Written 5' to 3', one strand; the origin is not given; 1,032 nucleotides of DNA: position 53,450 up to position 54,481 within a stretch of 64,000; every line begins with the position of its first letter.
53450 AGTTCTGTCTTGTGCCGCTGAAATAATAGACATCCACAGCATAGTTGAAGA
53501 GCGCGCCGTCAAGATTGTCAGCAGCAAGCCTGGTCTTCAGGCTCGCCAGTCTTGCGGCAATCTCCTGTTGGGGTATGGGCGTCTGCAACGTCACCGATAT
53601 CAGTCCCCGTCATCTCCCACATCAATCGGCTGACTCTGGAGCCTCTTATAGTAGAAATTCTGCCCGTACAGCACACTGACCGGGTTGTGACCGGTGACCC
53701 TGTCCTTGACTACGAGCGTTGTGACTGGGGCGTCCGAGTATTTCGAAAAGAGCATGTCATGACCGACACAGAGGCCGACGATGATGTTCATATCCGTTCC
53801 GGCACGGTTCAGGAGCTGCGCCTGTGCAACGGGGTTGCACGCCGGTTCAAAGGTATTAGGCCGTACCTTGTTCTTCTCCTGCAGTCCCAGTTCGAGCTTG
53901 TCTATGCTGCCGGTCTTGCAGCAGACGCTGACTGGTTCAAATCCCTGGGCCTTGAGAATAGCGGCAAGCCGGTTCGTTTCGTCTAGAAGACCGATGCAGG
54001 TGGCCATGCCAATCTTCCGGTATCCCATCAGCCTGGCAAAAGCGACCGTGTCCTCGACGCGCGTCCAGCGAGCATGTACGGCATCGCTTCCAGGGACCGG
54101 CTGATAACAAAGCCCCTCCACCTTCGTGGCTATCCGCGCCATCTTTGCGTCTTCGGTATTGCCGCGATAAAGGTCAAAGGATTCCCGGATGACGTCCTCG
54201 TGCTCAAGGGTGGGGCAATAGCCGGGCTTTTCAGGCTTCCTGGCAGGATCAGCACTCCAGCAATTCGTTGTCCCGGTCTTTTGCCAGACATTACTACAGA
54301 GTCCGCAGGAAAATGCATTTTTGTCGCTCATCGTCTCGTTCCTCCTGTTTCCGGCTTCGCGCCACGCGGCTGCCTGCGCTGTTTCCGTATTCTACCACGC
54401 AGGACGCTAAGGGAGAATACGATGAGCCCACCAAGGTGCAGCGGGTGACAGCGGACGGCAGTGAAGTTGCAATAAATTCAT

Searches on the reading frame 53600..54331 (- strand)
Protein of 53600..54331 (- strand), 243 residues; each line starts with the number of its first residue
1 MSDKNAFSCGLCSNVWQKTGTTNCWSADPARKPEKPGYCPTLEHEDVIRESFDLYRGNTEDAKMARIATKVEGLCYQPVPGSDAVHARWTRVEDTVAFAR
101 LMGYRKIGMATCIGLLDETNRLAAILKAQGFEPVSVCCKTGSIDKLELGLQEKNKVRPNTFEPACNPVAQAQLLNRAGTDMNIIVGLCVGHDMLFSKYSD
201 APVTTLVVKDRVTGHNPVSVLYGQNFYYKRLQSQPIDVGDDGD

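Call 62: find_encoding_contigs(protein=window:53600-54331:-, flank=10000, max_places=1)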
Protein window:53600-54331:- (243 aa): 5 contigs read that carry it; 1 place shown.
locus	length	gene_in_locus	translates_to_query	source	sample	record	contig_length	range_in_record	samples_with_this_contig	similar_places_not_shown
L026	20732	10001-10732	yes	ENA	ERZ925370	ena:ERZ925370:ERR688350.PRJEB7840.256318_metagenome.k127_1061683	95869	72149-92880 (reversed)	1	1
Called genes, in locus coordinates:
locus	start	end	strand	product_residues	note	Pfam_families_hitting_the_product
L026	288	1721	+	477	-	PF17767:NAPRTase_N, PF02749:QRPTase_N (faint), PF04095:NAPRTase (weak), PF17956:NAPRTase_C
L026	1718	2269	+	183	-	PF00857:Isochorismatase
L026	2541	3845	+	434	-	PF00162:PGK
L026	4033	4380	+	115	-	-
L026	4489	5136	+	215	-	PF07238:PilZ (weak)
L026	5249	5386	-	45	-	-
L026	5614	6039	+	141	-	PF22636:FlK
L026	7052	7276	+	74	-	-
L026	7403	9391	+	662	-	PF22352:K319L-like_PKD (faint)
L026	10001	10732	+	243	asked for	PF08901:DUF1847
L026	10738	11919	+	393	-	PF01321:Creatinase_N, PF00557:Peptidase_M24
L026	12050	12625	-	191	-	PF13302:Acetyltransf_3 (weak), PF00583:Acetyltransf_1, PF13508:Acetyltransf_7 (weak)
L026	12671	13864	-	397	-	PF00108:Thiolase_N, PF00109:ketoacyl-synt (weak), PF02803:Thiolase_C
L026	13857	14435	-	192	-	PF00583:Acetyltransf_1, PF13420:Acetyltransf_4 (weak)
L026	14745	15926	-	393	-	PF00108:Thiolase_N, PF02803:Thiolase_C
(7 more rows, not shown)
